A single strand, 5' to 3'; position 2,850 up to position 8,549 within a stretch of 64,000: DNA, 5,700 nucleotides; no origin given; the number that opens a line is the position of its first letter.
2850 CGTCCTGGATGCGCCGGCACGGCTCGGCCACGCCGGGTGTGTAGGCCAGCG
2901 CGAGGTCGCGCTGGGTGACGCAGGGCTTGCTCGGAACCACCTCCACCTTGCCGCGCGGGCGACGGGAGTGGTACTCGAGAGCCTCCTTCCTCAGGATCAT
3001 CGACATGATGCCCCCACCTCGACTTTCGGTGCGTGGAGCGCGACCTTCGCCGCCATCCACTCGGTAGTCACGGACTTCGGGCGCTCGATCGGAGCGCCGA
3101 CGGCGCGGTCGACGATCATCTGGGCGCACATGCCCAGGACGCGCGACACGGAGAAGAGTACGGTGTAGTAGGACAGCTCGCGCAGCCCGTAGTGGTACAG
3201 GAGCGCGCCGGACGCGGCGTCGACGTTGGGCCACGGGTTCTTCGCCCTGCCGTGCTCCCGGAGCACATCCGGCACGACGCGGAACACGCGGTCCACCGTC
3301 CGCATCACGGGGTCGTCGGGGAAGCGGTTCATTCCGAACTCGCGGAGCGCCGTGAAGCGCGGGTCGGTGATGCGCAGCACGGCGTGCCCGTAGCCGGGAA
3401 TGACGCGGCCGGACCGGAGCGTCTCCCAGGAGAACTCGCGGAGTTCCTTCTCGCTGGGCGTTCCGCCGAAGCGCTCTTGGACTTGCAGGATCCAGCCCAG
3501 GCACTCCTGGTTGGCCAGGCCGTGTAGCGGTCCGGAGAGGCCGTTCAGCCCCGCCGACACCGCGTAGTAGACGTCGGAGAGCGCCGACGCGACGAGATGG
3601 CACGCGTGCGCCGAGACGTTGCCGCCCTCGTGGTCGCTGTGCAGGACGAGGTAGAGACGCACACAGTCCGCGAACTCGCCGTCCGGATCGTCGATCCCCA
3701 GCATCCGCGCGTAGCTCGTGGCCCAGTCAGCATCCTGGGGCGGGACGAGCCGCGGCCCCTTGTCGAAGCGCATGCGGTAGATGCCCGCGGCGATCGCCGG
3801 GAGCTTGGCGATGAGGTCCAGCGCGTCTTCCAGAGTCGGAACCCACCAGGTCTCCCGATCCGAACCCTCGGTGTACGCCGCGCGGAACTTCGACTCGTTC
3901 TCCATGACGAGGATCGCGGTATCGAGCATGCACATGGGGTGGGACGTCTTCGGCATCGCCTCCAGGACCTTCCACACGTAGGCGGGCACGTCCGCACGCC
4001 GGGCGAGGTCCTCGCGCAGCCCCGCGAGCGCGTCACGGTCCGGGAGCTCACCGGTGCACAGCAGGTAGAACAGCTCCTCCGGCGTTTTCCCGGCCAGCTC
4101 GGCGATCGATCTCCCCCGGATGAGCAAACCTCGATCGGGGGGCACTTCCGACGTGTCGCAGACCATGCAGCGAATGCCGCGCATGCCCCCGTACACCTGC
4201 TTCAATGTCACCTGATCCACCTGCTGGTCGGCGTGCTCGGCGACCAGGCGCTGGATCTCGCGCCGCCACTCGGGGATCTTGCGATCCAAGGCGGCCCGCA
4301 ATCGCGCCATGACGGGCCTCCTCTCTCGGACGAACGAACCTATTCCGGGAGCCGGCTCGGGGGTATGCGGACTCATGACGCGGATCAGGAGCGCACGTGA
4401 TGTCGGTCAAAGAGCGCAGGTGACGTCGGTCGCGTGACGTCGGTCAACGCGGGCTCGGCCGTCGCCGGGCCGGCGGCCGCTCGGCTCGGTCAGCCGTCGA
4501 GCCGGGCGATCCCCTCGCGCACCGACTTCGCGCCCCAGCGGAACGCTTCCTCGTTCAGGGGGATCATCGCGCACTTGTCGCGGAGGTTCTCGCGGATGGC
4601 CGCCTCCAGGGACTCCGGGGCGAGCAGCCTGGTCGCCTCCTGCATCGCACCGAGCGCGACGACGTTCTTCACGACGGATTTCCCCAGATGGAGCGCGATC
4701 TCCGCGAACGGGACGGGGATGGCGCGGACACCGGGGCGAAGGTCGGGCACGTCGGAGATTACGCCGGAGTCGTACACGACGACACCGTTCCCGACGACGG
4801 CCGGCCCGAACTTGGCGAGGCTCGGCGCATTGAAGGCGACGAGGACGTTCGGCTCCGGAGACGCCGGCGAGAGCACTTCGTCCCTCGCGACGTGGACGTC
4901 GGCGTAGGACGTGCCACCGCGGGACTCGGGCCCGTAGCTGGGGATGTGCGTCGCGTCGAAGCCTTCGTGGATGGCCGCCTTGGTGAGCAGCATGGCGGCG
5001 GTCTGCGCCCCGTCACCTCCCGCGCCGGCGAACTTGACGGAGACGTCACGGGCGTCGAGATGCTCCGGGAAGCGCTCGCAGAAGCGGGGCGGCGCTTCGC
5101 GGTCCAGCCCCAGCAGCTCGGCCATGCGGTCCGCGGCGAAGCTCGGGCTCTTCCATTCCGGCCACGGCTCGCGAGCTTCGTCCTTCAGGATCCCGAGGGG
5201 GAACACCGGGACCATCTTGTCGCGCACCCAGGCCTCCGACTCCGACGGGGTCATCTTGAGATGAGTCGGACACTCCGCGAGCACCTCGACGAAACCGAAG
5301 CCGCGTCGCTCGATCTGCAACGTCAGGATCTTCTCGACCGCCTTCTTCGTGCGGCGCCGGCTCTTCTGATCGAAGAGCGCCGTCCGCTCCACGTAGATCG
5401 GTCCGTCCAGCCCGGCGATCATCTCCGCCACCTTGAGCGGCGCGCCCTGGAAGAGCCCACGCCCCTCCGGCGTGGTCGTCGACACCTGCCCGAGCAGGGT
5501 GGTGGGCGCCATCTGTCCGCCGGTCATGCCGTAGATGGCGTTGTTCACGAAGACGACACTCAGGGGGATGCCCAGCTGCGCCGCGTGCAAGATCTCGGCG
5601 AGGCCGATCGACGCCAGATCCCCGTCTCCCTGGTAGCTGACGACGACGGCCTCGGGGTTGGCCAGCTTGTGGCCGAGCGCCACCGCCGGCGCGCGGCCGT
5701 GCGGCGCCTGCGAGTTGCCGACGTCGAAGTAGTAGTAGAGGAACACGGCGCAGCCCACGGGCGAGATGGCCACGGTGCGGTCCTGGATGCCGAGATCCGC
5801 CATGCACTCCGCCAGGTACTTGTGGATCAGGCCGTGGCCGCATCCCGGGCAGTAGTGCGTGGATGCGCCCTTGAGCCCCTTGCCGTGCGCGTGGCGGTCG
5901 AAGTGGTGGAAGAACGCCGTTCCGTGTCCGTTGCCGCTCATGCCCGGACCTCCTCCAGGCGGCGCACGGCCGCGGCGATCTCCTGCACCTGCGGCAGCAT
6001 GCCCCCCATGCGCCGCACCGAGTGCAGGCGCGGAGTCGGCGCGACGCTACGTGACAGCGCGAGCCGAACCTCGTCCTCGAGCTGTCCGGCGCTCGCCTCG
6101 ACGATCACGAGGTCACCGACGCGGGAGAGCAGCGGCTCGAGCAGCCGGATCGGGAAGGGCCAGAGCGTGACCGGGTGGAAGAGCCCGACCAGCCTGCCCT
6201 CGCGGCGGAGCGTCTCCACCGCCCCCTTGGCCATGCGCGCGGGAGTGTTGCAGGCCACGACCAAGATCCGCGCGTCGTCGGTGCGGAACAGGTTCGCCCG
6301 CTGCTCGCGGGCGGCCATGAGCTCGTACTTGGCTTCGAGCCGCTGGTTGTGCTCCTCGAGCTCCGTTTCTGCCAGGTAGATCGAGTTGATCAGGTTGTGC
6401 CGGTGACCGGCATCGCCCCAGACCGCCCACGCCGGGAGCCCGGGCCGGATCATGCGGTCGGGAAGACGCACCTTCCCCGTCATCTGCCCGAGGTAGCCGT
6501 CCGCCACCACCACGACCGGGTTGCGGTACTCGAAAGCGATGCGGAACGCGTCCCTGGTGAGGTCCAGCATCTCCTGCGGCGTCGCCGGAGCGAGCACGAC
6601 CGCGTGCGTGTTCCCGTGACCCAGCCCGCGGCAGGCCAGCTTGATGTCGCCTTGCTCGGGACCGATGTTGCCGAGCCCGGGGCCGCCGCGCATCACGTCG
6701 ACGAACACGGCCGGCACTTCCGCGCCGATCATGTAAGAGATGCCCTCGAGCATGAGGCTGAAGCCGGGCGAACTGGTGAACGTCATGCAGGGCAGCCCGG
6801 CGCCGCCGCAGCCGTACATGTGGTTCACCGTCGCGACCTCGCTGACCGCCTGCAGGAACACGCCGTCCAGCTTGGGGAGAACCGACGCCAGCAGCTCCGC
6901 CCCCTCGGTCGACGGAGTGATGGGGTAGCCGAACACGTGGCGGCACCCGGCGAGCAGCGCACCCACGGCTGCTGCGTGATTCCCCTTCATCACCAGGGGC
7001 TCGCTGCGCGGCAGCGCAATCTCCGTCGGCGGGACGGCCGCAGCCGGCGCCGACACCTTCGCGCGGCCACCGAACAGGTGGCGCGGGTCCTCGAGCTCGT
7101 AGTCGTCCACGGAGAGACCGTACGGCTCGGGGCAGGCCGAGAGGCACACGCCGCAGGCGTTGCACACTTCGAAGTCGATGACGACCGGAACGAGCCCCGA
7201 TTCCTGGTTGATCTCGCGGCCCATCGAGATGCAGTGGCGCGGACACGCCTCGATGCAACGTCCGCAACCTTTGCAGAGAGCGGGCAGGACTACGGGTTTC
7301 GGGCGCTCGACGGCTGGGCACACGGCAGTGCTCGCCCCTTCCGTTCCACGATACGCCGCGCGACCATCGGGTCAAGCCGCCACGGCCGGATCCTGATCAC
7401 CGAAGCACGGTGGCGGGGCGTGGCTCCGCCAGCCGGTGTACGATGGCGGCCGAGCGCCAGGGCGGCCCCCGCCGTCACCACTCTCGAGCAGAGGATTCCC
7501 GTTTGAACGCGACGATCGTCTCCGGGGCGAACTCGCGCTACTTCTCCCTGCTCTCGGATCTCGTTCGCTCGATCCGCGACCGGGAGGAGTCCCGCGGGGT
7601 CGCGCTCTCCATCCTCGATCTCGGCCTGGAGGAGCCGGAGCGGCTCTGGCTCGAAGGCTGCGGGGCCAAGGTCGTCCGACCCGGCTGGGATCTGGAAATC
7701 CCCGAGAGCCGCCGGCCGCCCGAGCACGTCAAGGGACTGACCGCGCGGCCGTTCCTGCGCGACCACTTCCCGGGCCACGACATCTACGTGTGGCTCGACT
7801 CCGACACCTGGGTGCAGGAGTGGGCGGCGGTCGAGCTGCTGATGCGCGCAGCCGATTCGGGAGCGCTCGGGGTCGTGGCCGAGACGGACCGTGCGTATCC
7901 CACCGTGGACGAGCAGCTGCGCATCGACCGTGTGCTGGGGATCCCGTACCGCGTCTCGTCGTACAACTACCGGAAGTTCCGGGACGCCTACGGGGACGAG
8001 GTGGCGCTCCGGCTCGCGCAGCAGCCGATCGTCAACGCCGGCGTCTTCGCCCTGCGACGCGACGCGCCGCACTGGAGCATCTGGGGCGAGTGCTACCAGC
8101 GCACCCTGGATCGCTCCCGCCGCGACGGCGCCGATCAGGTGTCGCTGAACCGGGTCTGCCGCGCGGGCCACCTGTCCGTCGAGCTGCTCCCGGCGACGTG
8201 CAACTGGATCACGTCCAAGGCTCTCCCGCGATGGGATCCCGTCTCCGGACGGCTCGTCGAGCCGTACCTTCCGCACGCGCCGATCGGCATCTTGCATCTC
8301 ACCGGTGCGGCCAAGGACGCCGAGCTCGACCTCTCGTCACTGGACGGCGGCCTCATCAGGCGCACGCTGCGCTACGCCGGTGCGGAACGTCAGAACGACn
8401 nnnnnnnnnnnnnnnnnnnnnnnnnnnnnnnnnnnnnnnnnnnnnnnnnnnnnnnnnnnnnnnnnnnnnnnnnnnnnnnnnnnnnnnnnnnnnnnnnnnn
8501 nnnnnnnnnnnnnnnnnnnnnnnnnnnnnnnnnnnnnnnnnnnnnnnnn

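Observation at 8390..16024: Long co-directional gene string coupling futalosine-pathway genes (MqnC/E-MqnA-MqnC/E) to the AhpD-like selenoprotein, a double PARP-type zinc-finger protein, DUF423, an SDR-membrane fusion and a GMC oxidoreductase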

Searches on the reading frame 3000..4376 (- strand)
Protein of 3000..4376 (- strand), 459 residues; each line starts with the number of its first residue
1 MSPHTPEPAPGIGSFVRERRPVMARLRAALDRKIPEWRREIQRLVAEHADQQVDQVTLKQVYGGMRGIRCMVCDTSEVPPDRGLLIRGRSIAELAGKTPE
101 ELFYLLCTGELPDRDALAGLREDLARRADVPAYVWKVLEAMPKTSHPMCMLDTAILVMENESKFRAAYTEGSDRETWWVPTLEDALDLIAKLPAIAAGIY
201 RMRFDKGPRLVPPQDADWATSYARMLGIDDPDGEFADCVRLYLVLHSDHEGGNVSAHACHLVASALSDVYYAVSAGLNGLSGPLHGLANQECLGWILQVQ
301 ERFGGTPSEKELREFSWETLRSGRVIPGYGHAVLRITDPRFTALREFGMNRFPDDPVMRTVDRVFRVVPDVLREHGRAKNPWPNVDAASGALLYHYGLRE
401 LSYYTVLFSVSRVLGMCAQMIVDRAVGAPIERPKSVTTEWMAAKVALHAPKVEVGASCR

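Call 23: search_protein_families(library=pfam, proteins=[window:3000-4376:-], max_evalue=0.001)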
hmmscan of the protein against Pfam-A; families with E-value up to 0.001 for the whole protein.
window:3000-4376:- (459 aa): 1 family
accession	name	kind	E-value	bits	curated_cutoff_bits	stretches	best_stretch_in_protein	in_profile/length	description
PF00285.26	Citrate_synt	-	2.2e-94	316.9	27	1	64-434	1-357/357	Citrate synthase, C-terminal domain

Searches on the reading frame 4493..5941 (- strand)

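Call 23: search_protein_families(library=pfam, proteins=[window:4493-5941:-], max_evalue=0.001)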
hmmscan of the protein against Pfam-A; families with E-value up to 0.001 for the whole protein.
window:4493-5941:- (483 aa): 2 families
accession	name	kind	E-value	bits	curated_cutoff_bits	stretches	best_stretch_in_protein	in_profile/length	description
PF01558.24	POR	-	4.5e-35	121.8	27.4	1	308-470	1-171/173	Pyruvate ferredoxin/flavodoxin oxidoreductase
PF02775.26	TPP_enzyme_C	-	1.1e-20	74.4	21.9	1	76-215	25-146/151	Thiamine pyrophosphate enzyme, C-terminal TPP binding domain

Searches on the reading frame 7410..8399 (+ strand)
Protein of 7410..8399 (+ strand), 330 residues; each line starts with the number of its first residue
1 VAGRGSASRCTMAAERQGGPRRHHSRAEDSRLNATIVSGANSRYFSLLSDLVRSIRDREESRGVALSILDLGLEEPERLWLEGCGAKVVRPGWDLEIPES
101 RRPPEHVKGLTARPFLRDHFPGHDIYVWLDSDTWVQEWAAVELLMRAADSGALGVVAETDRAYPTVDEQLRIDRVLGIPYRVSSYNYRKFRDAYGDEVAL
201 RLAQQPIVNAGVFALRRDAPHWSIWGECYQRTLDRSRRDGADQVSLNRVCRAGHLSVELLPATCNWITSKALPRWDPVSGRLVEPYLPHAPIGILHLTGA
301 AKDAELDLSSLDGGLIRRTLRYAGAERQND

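Call 16: search_protein_families(library=pfam, proteins=[window:7410-8399:+], max_evalue=0.01)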
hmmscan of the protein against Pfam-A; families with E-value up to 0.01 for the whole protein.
window:7410-8399:+ (330 aa): 0 families

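Call 72: search_solved_structures(query=window:7476-8399:+, max_evalue=1)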
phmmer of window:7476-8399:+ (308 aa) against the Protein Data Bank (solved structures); distinct sequences matched with E-value up to 1: 3.
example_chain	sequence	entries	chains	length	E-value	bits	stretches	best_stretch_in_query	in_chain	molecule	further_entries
7vmx_B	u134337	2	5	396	0.054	16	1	125-185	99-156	Elongation factor Tu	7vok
9r7b_A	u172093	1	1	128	0.11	15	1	99-166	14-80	Crn4b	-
8v9l_x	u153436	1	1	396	0.17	14.4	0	125-183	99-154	Elongation factor Tu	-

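Call 73: search_protein_families(library=ncbifam, proteins=[window:7476-8399:+], max_evalue=0.001)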
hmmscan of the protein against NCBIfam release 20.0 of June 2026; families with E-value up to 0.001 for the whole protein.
window:7476-8399:+ (308 aa): 0 families
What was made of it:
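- Tried and rejected: Convergent ORF 7410-8402 against Pfam, NCBIfam and PDB: nothing (calls 16, 72, 73).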
